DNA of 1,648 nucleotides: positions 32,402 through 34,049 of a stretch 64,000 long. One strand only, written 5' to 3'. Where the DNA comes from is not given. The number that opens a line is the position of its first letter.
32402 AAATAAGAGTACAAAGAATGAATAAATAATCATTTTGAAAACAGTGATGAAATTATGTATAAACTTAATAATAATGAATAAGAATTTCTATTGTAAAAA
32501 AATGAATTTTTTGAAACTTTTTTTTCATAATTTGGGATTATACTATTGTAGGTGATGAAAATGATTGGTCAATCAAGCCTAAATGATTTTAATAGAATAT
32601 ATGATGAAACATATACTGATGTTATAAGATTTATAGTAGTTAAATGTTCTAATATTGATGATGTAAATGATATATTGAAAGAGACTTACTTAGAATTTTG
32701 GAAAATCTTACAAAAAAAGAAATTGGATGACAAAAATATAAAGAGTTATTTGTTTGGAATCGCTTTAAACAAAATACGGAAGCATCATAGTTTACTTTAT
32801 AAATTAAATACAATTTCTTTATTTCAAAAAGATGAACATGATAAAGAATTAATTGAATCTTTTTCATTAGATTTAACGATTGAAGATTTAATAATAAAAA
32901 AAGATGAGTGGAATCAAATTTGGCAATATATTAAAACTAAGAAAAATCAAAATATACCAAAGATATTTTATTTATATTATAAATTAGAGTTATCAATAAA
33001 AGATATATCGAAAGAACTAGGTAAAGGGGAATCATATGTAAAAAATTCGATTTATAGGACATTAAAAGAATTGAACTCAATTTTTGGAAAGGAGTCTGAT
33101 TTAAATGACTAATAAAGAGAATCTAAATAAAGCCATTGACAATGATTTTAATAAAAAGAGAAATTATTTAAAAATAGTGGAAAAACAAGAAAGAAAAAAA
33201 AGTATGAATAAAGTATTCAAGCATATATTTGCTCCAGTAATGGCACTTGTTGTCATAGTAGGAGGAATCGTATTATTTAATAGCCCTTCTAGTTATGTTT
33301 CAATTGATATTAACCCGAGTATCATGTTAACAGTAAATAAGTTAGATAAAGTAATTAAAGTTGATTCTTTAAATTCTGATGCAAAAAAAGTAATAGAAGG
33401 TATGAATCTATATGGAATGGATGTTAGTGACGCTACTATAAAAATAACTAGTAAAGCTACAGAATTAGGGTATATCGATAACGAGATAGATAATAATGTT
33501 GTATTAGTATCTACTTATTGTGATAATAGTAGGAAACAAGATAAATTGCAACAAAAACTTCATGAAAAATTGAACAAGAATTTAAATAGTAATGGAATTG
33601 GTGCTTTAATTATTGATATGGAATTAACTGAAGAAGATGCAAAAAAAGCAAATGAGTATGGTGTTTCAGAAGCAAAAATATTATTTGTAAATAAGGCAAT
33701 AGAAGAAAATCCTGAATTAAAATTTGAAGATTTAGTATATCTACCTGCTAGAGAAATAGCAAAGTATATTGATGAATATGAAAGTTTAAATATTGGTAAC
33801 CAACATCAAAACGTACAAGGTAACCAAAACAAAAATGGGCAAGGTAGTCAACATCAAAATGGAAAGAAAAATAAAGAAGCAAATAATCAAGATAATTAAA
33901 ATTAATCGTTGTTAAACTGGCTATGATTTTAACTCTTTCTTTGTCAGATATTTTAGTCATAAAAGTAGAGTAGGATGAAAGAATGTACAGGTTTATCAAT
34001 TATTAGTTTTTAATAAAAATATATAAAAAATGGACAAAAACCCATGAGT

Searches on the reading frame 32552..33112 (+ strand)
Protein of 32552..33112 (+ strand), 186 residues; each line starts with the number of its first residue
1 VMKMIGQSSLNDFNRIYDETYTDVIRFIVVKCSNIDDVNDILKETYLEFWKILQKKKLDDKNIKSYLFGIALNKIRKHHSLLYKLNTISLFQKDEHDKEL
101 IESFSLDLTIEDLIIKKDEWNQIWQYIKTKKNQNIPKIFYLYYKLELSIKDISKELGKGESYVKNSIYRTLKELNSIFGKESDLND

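Call 68: search_protein_families(library=pfam, proteins=[window:32552-33112:+], max_evalue=0.001)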
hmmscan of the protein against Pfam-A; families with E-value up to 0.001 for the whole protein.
window:32552-33112:+ (186 aa): 1 family
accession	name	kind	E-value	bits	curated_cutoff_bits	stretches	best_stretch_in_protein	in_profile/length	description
PF08281.18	Sigma70_r4_2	-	2e-05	24.6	25.7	1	137-174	17-54/54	Sigma-70, region 4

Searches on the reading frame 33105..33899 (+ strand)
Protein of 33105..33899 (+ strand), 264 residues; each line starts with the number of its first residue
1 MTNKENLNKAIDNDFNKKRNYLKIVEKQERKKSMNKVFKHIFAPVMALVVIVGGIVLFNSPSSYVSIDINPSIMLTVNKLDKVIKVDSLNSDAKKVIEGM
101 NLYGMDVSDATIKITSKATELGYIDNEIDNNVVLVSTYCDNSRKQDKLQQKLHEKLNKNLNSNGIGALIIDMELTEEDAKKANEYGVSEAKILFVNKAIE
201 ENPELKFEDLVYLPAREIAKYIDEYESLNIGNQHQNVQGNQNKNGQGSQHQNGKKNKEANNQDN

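Call 68: search_protein_families(library=pfam, proteins=[window:33105-33899:+], max_evalue=0.001)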
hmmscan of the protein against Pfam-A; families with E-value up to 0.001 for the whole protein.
window:33105-33899:+ (264 aa): 1 family
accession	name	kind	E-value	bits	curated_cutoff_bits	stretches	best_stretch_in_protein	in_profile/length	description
PF23750.1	RsgI_M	-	2.7e-29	102.9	25.3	1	63-195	2-131/133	Anti-sigma factor RsgI-like central domain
